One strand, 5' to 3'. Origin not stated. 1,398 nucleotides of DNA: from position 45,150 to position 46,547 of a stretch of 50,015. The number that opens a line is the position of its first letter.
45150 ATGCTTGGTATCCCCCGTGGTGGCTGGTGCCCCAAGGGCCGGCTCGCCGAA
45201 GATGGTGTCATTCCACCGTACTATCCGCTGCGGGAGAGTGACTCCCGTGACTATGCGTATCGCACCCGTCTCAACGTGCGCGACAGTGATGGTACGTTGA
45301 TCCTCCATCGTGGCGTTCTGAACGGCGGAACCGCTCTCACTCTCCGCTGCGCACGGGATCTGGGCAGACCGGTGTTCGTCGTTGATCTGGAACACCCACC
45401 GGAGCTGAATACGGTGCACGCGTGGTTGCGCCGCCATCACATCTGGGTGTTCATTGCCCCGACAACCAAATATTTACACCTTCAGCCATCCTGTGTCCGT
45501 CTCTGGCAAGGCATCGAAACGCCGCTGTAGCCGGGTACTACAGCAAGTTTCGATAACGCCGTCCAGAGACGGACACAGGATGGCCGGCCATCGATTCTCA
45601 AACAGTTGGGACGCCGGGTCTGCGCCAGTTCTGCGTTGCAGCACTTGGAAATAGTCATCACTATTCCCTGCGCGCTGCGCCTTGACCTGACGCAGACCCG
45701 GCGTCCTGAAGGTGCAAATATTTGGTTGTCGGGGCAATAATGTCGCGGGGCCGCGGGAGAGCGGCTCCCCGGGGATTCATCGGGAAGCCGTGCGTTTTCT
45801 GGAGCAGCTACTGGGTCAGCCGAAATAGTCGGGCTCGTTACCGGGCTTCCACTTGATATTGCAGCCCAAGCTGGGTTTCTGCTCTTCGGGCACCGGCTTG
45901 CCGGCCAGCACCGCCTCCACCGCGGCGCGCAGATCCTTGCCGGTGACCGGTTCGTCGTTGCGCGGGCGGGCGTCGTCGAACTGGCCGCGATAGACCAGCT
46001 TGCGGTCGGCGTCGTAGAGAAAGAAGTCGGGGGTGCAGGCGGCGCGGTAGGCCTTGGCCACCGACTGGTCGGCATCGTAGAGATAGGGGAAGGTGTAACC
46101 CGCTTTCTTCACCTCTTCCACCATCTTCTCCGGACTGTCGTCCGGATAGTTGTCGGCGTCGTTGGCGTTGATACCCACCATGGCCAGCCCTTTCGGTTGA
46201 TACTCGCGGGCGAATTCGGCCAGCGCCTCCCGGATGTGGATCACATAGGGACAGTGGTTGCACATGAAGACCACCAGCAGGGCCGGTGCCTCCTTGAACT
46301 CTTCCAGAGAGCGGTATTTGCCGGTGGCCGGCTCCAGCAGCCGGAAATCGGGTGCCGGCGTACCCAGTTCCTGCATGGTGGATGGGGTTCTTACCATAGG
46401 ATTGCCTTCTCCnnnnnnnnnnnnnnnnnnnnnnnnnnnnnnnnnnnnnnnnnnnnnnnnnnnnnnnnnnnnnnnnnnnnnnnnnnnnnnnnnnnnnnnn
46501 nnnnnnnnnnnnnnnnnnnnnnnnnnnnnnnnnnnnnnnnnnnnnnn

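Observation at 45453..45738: Element copy E3 interrupts a YpsA/SLOG-like gene; exact excision restores the conserved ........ C-terminus, with no target-site duplication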

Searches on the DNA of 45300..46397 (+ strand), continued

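Call 65: search_with_rna_model(model_id=R1, sources=[L012, L014, L016, L017, L018, L022, L023, L025, L026, L027, L029, L030, L031, L034, L035, L037, L038, L039, L040, L041, L042, L043, L045, L046, L047, L048, L050, L052, L053, L054, L056, L057, L058, L059, L060, L061, L062, L064, L065, L066, L067, L068, L070, L071, L073, L075, L076, L077, L078, L080, L083, L085, L086, L087, L088, L089, L093, L094, L095, L097, L099, L100, L101, L103, L104, L106, L108, L111, L112, L114, L115, L117, L118, L120, L121, L122, L124, L125, L126, L127, L128, L129, L001, L002, L003, L004, L010], max_evalue=0.001)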
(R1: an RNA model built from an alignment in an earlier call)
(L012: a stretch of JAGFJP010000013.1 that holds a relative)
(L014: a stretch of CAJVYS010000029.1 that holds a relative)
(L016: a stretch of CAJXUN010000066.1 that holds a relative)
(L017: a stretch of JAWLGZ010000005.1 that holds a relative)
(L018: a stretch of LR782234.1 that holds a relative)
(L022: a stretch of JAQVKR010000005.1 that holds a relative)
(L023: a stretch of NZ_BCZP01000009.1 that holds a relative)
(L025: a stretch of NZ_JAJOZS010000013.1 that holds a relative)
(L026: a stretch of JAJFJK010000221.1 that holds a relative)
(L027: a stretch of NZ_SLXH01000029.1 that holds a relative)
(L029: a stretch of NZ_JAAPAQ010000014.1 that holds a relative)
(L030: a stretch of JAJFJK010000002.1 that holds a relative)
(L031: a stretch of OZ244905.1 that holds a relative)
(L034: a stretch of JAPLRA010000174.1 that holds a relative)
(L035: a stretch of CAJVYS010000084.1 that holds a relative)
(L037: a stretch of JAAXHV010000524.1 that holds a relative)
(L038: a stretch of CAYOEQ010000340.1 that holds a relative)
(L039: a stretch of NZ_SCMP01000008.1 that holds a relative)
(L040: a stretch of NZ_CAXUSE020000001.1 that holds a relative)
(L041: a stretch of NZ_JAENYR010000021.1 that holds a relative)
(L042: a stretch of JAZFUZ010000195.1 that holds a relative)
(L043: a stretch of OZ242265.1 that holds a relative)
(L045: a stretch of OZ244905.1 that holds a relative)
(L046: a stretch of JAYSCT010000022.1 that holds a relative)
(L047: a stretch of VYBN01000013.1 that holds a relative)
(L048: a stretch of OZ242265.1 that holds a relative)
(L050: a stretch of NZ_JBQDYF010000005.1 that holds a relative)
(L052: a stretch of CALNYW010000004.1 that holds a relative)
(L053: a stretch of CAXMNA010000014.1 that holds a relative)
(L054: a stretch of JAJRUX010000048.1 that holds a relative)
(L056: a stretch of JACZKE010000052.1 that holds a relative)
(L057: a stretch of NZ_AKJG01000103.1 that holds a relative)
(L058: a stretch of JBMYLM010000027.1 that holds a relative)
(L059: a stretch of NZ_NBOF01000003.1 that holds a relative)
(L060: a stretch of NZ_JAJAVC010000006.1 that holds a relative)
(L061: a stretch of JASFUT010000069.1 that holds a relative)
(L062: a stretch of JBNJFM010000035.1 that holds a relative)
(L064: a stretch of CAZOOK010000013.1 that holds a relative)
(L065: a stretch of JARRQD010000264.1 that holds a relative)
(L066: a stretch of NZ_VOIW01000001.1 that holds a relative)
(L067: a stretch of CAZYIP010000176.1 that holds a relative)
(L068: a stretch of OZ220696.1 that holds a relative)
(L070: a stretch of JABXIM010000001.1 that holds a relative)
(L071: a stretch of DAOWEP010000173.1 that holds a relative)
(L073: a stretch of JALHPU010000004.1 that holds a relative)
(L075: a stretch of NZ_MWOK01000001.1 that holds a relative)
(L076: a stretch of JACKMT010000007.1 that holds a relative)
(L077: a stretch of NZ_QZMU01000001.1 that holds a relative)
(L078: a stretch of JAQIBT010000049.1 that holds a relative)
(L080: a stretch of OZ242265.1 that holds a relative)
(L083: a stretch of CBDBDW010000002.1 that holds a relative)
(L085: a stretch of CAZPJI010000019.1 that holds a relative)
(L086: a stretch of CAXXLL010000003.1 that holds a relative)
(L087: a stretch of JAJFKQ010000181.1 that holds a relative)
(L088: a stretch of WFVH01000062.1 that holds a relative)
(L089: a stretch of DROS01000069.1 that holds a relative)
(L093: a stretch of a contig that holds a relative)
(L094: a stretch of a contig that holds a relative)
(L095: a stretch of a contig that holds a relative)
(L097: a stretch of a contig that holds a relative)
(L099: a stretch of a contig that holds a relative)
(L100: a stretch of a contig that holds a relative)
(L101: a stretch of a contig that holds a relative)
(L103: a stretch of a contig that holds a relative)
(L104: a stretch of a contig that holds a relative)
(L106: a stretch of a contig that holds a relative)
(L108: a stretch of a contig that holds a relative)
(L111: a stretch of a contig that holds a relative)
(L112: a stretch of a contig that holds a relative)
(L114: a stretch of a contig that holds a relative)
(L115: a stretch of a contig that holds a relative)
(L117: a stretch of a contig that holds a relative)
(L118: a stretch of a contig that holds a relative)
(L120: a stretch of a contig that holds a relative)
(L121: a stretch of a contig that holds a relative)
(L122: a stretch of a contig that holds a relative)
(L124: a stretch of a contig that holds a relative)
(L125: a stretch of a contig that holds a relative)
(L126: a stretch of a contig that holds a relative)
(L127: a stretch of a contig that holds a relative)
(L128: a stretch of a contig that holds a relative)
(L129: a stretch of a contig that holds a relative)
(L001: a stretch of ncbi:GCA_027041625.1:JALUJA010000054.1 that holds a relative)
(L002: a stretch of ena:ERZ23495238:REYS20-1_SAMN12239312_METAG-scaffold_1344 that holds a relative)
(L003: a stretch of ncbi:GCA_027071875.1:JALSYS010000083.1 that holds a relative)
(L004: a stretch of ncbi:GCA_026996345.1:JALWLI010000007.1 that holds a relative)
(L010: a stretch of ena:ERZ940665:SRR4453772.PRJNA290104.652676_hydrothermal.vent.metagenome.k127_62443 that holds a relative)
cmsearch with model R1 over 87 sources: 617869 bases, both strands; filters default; matches with E-value up to 0.001: 157.
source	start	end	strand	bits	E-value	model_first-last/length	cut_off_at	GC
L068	3889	3986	+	108.9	1.1e-22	1-98/98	no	0.66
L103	3739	3836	-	108.9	1.1e-22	1-98/98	no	0.68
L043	3779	3876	+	107.7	2.1e-22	1-98/98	no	0.65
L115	7009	7106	-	106.6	3.7e-22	1-98/98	no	0.61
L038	1230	1327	-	106.4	4.2e-22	1-98/98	no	0.65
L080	2720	2817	+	106.3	4.5e-22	1-98/98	no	0.63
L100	1704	1801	+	105.9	5.6e-22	1-98/98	no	0.57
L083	3389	3486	+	105.7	6.2e-22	1-98/98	no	0.67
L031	3607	3704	+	105.6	6.5e-22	1-98/98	no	0.65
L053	1149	1246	+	105.4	7.3e-22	1-98/98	no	0.61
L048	7300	7397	+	104.5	1.2e-21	1-98/98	no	0.6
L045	2391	2488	-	103.9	1.7e-21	1-98/98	no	0.66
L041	1204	1302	+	103.8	1.8e-21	1-98/98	no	0.61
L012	2719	2816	+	103.7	1.9e-21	1-98/98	no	0.64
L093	7220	7317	+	103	2.8e-21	1-98/98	no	0.62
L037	14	111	+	102.8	3.1e-21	1-98/98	no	0.64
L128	6665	6762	-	102.4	3.8e-21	1-98/98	no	0.66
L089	7641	7739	+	101.5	6.2e-21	1-98/98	no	0.64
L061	3747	3844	-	100.8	9.3e-21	1-98/98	no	0.61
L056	7475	7572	-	100.6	1e-20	1-98/98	no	0.59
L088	2833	2931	-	100.1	1.3e-20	1-98/98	no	0.67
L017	6950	7046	+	99.6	1.8e-20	1-98/98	no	0.65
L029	673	770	+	99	2.5e-20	1-98/98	no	0.62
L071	3249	3346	-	98.6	3.1e-20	1-98/98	no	0.61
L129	1595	1694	+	98.6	3.2e-20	1-98/98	no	0.71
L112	1974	2071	-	98.2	3.9e-20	1-98/98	no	0.64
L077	6332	6430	-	96.7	9e-20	1-98/98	no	0.73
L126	5104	5201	-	96.3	1.1e-19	1-98/98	no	0.62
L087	7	104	+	96.3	1.1e-19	1-98/98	no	0.5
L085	6043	6142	-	96.2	1.2e-19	1-98/98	no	0.67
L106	7776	7873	-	95.9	1.4e-19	1-98/98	no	0.7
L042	8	105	+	95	2.3e-19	1-98/98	no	0.55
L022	6157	6255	+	94.1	3.7e-19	1-98/98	no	0.63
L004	3784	3883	-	93.3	5.9e-19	1-98/98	no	0.63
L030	83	180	+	92.6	8.4e-19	1-98/98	no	0.56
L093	37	134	+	91.4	1.7e-18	1-98/98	no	0.61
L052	2367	2464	+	89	6.3e-18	1-98/98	no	0.66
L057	4080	4179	+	88.7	7.4e-18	1-98/98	no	0.62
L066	5428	5527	+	88.1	1e-17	1-98/98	no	0.62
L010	1088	1187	+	87.8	1.2e-17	1-98/98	no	0.63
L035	77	174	+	87.6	1.4e-17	1-98/98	no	0.54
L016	93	191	-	87.4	1.5e-17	1-98/98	no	0.47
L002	5595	5694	-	86.5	2.4e-17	1-98/98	no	0.62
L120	2302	2401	-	86.3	2.8e-17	1-98/98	no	0.63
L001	5595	5694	-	86.3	2.8e-17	1-98/98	no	0.63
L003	5822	5921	-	86.3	2.8e-17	1-98/98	no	0.63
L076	3078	3177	-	85.8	3.7e-17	1-98/98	no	0.62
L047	1513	1611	-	85.8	3.7e-17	1-98/98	no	0.67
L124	1344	1436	-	85.1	5.3e-17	1-98/98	no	0.67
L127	1886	1984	-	83.8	1.1e-16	1-98/98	no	0.6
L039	5230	5327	-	83.7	1.1e-16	1-98/98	no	0.63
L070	316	414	+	83.2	1.5e-16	1-98/98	no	0.63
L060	4592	4690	-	82.4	2.4e-16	1-98/98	no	0.61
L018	5280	5379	-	82.1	2.8e-16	1-98/98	no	0.6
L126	5207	5305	+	81.5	4e-16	1-98/98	no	0.64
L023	309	406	+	81.4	4.2e-16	1-98/98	no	0.68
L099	1156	1254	-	81.3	4.4e-16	1-98/98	no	0.54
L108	1851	1950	-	80.7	6.3e-16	1-98/98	no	0.6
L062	103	201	+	80.1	8.4e-16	1-98/98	no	0.68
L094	1741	1840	+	79.8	1e-15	1-98/98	no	0.65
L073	4237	4336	-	79.3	1.3e-15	1-98/98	no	0.61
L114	4122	4221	-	79.2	1.4e-15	1-98/98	no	0.54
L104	6460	6556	+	79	1.6e-15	1-98/98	no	0.64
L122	22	119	+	78.4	2.2e-15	1-98/98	no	0.7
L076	3183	3282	+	78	2.7e-15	1-98/98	no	0.63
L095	5549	5646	-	77.8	3e-15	1-98/98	no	0.55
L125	3892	3991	+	77.7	3.1e-15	1-98/98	no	0.58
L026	7644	7742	-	77.2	4.3e-15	1-98/98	no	0.52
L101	2884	2985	+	76.9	4.9e-15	1-98/98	no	0.65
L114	4227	4323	+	76.1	7.6e-15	1-98/98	no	0.56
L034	3699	3798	-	76.1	7.9e-15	1-98/98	no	0.59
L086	6924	7022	+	74.9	1.5e-14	1-98/98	no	0.58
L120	2407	2506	+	74.8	1.6e-14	1-98/98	no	0.58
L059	1700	1798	+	73.8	2.7e-14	1-98/98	no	0.45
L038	1334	1431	+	73.7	2.9e-14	1-98/98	no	0.79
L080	2616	2713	-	73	4.3e-14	1-98/98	no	0.78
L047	1617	1716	+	72.8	4.8e-14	1-98/98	no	0.76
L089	7536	7635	-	71.9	7.8e-14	1-98/98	no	0.6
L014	279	372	-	71.6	9.1e-14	6-98/98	5'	0.54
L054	1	88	+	71.2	1.1e-13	13-98/98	5'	0.67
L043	3675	3772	-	71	1.3e-13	1-98/98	no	0.78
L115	7113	7210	+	70.8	1.4e-13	1-98/98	no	0.77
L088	2937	3035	+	70.4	1.8e-13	1-98/98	no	0.62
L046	1113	1210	+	70.4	1.8e-13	1-98/98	no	0.66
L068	3785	3882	-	69.6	2.7e-13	1-98/98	no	0.77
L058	1517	1616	+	69.2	3.5e-13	1-98/98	no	0.53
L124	1442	1541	+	68.7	4.7e-13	1-98/98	no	0.61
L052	2262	2361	-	68.2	6.1e-13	1-98/98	no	0.6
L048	7196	7293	-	67.4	9.3e-13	1-98/98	no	0.78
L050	1788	1884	+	66.4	1.6e-12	1-98/98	no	0.67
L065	4758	4855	+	66.3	1.7e-12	1-98/98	no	0.65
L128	6769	6866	+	66.1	1.9e-12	1-98/98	no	0.74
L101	2777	2878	-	65.9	2.1e-12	1-98/98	no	0.61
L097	7772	7870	-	65.6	2.6e-12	1-98/98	no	0.69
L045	2495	2592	+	65.1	3.4e-12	1-98/98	no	0.78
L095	5657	5754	+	64.5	4.8e-12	1-98/98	no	0.65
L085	6148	6246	+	64.3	5.2e-12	1-98/98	no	0.68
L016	198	295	+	64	6.1e-12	1-98/98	no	0.46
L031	3503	3600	-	62.9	1.1e-11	1-98/98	no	0.77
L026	7748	7846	+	62.9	1.1e-11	1-98/98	no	0.45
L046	1007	1104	-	61.8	2.1e-11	1-98/98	no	0.67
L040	302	399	+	60.2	5e-11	1-98/98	no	0.65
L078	33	129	+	59.6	6.9e-11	1-98/98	no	0.6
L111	309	392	-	59.2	8.5e-11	16-98/98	5'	0.57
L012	2614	2712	-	57.8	1.9e-10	1-98/98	no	0.71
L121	6941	7018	+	56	5.2e-10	11-88/98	no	0.47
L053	1044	1142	-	55.1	8.5e-10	1-98/98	no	0.62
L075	6177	6273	+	54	1.5e-09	1-98/98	no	0.62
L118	4047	4146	-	52.9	2.9e-09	1-98/98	no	0.76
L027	5630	5728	-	52.4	3.8e-09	1-98/98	no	0.7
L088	3080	3176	+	51.4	6.5e-09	1-98/98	no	0.48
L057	3974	4072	-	50.9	8.3e-09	1-98/98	no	0.61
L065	4652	4751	-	50.7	9.2e-09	1-98/98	no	0.59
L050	1679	1777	-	49.8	1.6e-08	1-98/98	no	0.61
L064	7609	7681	+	49.7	1.7e-08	1-98/98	no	0.66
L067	1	86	+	49.2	2.2e-08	12-98/98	5'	0.71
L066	5322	5420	-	48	4.3e-08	1-98/98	no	0.64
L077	6436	6536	+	47.9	4.4e-08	1-98/98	no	0.63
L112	2077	2174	+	47.7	5.1e-08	1-98/98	no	0.68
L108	1958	2055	+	47.5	5.7e-08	1-98/98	no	0.63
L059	1595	1693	-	47.4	5.8e-08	1-98/98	no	0.44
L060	4699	4797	+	46.2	1.1e-07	1-98/98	no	0.74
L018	5387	5485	+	46.2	1.2e-07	1-98/98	no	0.61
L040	195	292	-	45.4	1.8e-07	1-98/98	no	0.62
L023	202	299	-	45.3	1.9e-07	1-98/98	no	0.7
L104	6354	6452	-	44.9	2.4e-07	1-98/98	no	0.62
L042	6393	6512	-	44.6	2.7e-07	1-98/98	no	0.59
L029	568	665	-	44.4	3.1e-07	1-98/98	no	0.6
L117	2215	2313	-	43.2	6e-07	1-98/98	no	0.56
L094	1634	1733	-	42.3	9.7e-07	1-98/98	no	0.67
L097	7878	7976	+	42.2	1e-06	1-98/98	no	0.71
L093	7114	7214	-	41.5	1.6e-06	1-98/98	no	0.69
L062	1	94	-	41.4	1.6e-06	1-93/98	3'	0.7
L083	3389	3486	-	41.2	1.8e-06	1-98/98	no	0.67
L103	3739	3836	+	40.7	2.3e-06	1-98/98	no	0.68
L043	3779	3876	-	39.5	4.6e-06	1-98/98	no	0.65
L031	3607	3704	-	38.9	6.3e-06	1-98/98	no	0.65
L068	3889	3986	-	38.8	6.7e-06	1-98/98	no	0.66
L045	2391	2488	+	38.7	7.3e-06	1-98/98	no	0.66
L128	6665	6762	+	38.7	7.4e-06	1-98/98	no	0.66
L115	7009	7106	+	38.4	8.3e-06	1-98/98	no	0.61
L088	10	106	+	38.4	8.5e-06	1-98/98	no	0.45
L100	1704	1801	-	38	1e-05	1-98/98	no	0.57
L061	3747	3844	+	37.6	1.3e-05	1-98/98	no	0.61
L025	3940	4030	-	37.2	1.7e-05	1-98/98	no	0.76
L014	12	111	+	36.9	1.9e-05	1-98/98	no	0.58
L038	1230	1327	+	36.9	2e-05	1-98/98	no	0.65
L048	7300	7397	-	36.7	2.2e-05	1-98/98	no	0.6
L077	6332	6430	+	36.2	2.9e-05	1-98/98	no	0.73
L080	2720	2817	-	35.6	3.9e-05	1-98/98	no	0.63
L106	7880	7978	+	34.9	5.7e-05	1-98/98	no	0.63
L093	7220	7317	-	34.9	5.9e-05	1-98/98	no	0.62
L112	1974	2071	+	33.9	0.0001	1-98/98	no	0.64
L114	3887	3983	-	33.9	0.0001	1-98/98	no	0.49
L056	7579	7676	+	33.3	0.00014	1-98/98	no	0.56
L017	6950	7046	-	32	0.00029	1-98/98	no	0.65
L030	1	77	-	29.9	0.0009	1-76/98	3'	0.51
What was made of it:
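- On REPIN / RAYT system: All of about 45 two-module elements have the left module on the - strand and the right on the + strand (call 65).
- All of about 45 two-module elements have the left module on the - strand and the right module on the + strand (call 65). The motif layout is dyad-symmetric, so the two strands are equivalent (call 65).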

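Call 72: search_with_rna_model(model_id=R1, source=L268, filters=off, max_evalue=0.01)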
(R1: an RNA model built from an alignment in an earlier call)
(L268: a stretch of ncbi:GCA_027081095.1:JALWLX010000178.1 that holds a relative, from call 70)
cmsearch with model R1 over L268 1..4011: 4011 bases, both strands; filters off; matches with E-value up to 0.01: 4.
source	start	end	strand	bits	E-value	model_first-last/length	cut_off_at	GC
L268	3046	3145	-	93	4.5e-21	1-98/98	no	0.64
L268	3168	3268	+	46.4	6.6e-10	1-98/98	no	0.55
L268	3046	3145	+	29.4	8.1e-06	1-98/98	no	0.64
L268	3167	3269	-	20.8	0.0009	1-98/98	no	0.56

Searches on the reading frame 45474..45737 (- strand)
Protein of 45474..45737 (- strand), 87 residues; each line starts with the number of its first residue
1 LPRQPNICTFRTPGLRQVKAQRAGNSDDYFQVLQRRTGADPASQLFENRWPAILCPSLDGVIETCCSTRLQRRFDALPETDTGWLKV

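Call 69: find_homologous_proteins(query=window:45474-45737:-, max_evalue=0.001)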
Query window:45474-45737:- (87 aa): 1 proteins with E <= 0.001 among 2 candidates.
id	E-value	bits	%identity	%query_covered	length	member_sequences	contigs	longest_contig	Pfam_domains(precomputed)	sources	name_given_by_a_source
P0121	2.0e-37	145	93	78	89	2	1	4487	-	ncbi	-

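Call 70: find_encoding_contigs(protein=P0121, flank=3000, max_places=6)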
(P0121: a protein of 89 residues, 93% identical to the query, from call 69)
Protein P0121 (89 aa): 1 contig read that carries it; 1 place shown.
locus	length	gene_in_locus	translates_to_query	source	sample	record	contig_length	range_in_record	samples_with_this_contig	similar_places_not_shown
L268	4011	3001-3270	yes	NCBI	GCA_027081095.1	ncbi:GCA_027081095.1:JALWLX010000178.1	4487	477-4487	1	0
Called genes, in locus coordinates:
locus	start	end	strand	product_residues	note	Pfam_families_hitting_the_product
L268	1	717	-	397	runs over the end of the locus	?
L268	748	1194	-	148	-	PF13442:Cytochrome_CBB3 (weak), PF00034:Cytochrom_C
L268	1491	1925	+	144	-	PF02082:Rrf2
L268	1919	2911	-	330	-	PF01636:APH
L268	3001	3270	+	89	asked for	-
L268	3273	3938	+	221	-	PF04337:DUF480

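Call 75: find_homologous_proteins(query=L268:3300-3938:+, max_evalue=1e-40)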
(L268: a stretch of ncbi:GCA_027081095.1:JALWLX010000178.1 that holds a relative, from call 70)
Query L268:3300-3938:+ (212 aa): 7897 proteins with E <= 1e-40 among 8000 candidates; the best 120 are listed.
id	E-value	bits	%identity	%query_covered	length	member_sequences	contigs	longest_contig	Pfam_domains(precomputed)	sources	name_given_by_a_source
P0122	1.5e-131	454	100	100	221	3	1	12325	PF04337.19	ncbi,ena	-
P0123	2.7e-117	408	89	99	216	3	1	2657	PF04337.19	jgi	-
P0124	3.1e-112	391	86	98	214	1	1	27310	PF04337.19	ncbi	-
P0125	3.3e-107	375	82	99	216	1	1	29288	PF04337.19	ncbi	-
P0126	4.8e-107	374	84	99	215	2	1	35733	PF04337.19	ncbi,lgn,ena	-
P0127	1.7e-93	330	74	97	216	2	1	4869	PF04337.19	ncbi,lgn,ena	-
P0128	7.7e-93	328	74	97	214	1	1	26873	PF04337.19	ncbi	-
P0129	1.2e-92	328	72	99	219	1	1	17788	PF04337.19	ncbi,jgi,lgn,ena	-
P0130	1.6e-89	317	73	99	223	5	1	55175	PF04337.19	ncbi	-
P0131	7.0e-89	315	68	99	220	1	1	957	PF04337.19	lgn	-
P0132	2.3e-87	310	69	99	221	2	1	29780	PF04337.19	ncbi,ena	-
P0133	9.1e-87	308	68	99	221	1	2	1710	PF04337.19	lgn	-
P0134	1.0e-86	308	71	99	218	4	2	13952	PF04337.19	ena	-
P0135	2.2e-86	307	66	99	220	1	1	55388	PF04337.19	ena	-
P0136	5.9e-86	306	67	97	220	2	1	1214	PF04337.19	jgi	-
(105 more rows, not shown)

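Call 76: list_cluster_members(proteins=[P0122, P0123])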
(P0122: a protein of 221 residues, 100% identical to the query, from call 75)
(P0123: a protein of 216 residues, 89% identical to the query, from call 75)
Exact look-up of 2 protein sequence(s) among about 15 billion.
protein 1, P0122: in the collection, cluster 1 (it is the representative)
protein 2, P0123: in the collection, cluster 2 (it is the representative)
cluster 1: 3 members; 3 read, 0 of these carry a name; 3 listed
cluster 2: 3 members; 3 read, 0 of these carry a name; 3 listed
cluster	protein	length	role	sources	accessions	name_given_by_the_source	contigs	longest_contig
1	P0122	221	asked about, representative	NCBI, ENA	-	-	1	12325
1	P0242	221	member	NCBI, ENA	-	-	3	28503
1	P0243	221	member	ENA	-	-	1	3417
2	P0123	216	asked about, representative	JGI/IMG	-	-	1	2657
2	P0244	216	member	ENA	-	-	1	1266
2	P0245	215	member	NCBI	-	-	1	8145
